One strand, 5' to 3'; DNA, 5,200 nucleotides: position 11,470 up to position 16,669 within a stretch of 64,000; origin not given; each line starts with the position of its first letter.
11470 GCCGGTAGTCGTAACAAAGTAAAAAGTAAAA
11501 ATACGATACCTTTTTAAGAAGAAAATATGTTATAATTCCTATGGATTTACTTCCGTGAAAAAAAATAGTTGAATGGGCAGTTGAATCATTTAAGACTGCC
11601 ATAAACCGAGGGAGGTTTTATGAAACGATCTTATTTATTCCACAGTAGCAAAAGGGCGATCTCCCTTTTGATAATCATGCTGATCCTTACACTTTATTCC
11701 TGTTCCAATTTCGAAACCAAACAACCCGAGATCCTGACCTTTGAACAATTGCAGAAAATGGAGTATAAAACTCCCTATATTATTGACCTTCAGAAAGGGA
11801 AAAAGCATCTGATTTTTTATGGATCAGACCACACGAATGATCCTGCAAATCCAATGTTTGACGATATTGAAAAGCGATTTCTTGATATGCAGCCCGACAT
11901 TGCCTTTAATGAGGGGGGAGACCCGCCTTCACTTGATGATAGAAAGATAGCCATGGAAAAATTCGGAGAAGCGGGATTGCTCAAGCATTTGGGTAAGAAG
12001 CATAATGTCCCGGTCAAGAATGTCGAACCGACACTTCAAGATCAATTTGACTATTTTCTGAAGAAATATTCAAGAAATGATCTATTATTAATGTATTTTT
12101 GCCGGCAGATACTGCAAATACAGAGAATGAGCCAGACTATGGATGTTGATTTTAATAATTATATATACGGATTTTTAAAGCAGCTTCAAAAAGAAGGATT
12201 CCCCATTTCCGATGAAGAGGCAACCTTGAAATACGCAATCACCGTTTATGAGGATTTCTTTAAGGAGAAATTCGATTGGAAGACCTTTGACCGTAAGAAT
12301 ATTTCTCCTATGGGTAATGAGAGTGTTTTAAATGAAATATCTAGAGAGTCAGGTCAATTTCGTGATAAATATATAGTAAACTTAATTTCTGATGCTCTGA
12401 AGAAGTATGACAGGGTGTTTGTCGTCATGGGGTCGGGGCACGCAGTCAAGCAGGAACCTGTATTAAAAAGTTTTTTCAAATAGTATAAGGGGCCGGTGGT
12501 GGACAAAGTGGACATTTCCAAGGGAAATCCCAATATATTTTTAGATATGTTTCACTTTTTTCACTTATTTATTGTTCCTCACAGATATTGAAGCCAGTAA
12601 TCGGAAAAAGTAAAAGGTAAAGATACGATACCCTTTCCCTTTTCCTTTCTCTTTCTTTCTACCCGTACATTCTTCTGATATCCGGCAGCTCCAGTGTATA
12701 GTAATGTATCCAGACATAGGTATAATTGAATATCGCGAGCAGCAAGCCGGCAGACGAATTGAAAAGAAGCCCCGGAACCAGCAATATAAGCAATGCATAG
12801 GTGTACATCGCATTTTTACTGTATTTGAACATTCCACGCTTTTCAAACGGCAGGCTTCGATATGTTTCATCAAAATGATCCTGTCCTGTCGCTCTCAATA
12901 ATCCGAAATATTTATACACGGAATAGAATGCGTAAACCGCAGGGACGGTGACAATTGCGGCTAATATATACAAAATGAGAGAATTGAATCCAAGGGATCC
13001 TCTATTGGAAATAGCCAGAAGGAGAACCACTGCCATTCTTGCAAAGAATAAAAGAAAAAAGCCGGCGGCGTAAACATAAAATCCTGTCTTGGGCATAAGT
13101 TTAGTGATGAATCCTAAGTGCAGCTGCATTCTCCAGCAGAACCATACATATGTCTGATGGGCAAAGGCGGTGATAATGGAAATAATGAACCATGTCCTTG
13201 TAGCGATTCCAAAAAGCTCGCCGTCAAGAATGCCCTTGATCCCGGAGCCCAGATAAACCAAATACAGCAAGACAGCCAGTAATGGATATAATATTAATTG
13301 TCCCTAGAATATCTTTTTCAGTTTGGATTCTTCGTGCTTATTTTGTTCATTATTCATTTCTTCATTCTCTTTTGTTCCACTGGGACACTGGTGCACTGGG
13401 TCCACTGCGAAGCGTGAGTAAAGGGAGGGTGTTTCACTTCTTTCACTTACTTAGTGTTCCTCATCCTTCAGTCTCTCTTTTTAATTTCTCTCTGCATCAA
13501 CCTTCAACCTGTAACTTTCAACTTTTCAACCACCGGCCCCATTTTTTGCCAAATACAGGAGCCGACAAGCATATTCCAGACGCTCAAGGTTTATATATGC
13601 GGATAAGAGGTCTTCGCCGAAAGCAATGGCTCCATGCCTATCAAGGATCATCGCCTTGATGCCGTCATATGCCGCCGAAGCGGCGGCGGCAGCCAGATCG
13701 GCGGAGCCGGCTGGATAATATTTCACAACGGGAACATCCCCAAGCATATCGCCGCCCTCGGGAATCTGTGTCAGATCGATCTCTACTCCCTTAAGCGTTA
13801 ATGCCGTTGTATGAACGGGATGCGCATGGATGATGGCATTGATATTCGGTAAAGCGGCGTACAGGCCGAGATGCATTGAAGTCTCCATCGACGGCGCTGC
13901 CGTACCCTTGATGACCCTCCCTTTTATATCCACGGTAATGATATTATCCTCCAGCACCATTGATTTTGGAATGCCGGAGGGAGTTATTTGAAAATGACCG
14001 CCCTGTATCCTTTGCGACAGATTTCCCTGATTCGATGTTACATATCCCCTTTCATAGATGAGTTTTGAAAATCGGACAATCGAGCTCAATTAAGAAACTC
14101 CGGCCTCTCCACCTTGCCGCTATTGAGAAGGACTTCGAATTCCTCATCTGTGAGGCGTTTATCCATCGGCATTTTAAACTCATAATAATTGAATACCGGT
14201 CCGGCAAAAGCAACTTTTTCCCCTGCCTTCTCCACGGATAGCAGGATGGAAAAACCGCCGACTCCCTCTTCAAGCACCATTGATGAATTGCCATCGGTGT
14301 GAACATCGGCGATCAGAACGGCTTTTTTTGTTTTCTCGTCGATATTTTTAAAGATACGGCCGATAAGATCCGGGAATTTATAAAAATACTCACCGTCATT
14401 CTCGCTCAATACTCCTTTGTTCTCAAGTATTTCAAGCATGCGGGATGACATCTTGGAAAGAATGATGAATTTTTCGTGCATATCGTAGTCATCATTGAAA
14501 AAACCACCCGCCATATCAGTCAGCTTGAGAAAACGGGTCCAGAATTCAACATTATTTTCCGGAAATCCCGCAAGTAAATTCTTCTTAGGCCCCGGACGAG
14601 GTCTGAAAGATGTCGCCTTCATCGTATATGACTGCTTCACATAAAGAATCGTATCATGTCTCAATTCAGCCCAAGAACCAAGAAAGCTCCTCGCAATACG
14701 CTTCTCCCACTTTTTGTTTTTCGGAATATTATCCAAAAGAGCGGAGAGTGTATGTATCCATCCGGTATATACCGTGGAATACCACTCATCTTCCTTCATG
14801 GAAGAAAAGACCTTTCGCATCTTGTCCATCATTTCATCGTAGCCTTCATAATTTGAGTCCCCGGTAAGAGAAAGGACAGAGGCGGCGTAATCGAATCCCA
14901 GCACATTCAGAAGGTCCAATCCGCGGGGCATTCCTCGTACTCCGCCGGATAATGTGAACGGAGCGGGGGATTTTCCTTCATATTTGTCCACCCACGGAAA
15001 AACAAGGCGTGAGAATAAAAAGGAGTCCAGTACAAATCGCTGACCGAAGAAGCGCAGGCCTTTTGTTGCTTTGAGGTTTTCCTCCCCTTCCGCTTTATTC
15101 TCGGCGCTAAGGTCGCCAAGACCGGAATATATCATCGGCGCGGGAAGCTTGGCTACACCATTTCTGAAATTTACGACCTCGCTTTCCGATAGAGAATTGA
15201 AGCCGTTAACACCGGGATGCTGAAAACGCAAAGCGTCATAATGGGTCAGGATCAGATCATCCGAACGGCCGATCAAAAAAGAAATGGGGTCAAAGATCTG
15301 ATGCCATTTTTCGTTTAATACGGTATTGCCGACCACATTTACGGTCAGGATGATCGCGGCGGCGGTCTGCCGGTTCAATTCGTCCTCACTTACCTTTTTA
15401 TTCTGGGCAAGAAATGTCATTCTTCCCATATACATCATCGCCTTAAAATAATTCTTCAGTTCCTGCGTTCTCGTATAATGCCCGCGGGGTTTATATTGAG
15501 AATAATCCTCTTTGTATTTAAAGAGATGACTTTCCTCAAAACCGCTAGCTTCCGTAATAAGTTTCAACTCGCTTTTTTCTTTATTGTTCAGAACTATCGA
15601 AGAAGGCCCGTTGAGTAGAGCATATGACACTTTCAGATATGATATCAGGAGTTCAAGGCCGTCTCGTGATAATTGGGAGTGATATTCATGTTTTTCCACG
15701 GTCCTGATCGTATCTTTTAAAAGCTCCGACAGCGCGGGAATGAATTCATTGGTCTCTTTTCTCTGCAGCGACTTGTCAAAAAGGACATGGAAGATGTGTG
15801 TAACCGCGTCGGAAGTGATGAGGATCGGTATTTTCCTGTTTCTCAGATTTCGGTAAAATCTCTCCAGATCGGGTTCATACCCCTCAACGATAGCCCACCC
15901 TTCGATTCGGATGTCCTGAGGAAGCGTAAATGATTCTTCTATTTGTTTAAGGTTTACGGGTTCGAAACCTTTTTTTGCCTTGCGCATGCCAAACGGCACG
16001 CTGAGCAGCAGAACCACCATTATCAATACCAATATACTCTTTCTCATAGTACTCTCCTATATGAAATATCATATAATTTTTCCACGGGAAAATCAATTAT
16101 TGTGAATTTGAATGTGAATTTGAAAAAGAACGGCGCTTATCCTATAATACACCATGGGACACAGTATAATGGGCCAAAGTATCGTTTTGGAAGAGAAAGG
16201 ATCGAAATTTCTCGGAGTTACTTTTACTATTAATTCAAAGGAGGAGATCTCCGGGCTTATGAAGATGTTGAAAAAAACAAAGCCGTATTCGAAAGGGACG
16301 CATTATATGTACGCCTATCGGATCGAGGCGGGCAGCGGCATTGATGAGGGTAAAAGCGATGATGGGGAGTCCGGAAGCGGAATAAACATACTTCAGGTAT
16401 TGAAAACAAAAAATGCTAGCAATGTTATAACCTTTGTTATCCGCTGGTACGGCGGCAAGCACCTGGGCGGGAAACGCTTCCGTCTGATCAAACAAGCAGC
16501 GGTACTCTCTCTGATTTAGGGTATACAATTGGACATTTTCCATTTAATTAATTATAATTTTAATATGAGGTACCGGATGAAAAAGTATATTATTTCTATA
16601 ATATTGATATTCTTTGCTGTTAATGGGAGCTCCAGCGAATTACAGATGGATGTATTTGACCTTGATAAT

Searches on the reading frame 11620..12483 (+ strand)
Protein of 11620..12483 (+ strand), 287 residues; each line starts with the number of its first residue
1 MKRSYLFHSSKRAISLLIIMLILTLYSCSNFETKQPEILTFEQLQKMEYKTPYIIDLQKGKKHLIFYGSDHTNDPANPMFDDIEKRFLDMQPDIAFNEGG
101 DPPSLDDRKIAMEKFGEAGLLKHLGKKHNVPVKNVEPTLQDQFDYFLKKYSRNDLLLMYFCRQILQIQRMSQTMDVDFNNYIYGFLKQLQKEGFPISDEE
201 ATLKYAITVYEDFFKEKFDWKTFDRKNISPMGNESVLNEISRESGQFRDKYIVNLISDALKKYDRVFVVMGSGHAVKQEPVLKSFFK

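Call 6: search_protein_families(library=pfam, proteins=[window:11620-12483:+], max_evalue=0.001)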
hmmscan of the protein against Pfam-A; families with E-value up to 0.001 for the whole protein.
window:11620-12483:+ (287 aa): 1 family
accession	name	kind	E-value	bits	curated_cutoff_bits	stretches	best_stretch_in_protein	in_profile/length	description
PF01963.22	TraB_PrgY_gumN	-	0.00027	21.3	26.8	1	193-283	157-252/263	TraB/PrgY/gumN family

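Call 50: search_protein_families(library=ncbifam, proteins=[window:11620-12483:+], max_evalue=0.001)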
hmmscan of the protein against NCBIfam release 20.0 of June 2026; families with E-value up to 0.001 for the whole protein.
window:11620-12483:+ (287 aa): 0 families

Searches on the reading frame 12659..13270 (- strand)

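Call 17: search_protein_families(library=pfam, proteins=[window:12659-13270:-], max_evalue=0.0001)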
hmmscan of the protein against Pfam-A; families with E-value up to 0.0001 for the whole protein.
window:12659-13270:- (203 aa): 1 family
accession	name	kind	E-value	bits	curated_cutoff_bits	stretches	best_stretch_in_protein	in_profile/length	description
PF04191.18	PEMT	-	2.5e-05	25.1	25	1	101-203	3-103/105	Phospholipid methyltransferase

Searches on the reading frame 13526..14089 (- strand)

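Call 80: search_protein_families(library=pfam, proteins=[window:13526-14089:-], max_evalue=0.0001)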
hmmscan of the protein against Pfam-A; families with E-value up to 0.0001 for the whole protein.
window:13526-14089:- (187 aa): 1 family
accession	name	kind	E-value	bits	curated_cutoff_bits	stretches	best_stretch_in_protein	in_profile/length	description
PF00596.27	Aldolase_II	-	2.6e-44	151.7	22.2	1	4-178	3-182/183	Class II Aldolase and Adducin N-terminal domain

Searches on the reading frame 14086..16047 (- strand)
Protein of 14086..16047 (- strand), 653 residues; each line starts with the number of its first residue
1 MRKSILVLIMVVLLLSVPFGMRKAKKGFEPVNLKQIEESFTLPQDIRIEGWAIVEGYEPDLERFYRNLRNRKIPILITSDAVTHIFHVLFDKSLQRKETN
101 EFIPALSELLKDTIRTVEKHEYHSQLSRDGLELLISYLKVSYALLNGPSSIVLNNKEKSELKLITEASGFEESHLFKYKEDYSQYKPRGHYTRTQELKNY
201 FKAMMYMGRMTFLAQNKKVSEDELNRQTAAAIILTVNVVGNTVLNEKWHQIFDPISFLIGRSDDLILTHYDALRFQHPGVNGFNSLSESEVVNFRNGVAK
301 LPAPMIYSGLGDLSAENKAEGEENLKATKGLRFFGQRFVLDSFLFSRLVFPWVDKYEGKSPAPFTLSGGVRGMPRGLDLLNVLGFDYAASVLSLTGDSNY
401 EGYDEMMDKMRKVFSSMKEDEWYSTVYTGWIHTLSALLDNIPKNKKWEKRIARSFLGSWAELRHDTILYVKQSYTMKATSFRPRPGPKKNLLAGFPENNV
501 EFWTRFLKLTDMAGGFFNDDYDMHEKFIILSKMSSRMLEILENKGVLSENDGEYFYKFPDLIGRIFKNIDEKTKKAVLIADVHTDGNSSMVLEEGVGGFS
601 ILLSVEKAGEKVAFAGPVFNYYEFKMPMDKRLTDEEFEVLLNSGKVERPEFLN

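Call 6: search_protein_families(library=pfam, proteins=[window:14086-16047:-], max_evalue=0.001)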
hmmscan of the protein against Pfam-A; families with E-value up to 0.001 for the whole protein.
window:14086-16047:- (653 aa): 1 family
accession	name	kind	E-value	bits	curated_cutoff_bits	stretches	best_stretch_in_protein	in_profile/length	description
PF11369.13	DUF3160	-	3.8e-138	462.2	25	1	52-650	14-630/632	Protein of unknown function (DUF3160)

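Call 43: find_related_loci(query=window:14086-16047:-, collection=genome_contigs, flank=10000)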
Query window:14086-16047:- (653 aa) in genome_contigs; peptide patterns used: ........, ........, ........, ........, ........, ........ (x = any residue, [..] = any of these).
38 stretches matched a pattern; 7 encode a relative of the query (tblastn E <= 1e-3); 7 distinct loci.
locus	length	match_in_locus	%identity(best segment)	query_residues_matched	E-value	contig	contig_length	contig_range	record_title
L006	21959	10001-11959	97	1-653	0e+0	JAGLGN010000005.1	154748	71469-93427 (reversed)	MAG: bacterium isolate RS_10_39 ROV157_10.bin.39.fa_5, whole genome shotgun sequence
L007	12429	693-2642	54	1-652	0e+0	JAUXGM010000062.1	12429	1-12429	MAG: bacterium isolate CSMAG_2929 CSMAG_2929_k117_3124801_length_12429_cov_19.9830, whole genome shotgun sequence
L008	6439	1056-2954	49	1-642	0e+0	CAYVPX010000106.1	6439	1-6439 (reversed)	MAG TPA_asm: uncultured bacterium isolate binchicken_co164_31 genome assembly, contig: NODE_5627_length_6439_cov_9.12077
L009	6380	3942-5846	47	8-652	3e-179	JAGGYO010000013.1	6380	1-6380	MAG: bacterium isolate AUK180 PB_MBMC_134_c_000000000071, whole genome shotgun sequence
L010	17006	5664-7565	29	17-653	2e-65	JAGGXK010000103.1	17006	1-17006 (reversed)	MAG: Desulfurococcales archaeon isolate AUK150 PB_MBMC_104_c_000000000225, whole genome shotgun sequence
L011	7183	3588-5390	30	49-653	5e-61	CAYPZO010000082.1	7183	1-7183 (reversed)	MAG TPA_asm: uncultured Desulfurococcales archaeon isolate SRP141559_co1_84 genome assembly, contig: NODE_6517_length_71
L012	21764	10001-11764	30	50-642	3e-58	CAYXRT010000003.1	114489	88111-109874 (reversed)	MAG TPA_asm: uncultured Desulfurococcales archaeon isolate SRP141552_co1_52 genome assembly, contig: NODE_43_length_1144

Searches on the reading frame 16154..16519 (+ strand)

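Call 80: search_protein_families(library=pfam, proteins=[window:16154-16519:+], max_evalue=0.0001)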
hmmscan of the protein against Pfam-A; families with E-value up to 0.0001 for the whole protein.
window:16154-16519:+ (121 aa): 1 family
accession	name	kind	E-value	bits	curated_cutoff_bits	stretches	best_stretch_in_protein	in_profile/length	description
PF01205.25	UPF0029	-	3.9e-26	91.6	27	1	15-117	1-104/107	Uncharacterized protein family UPF0029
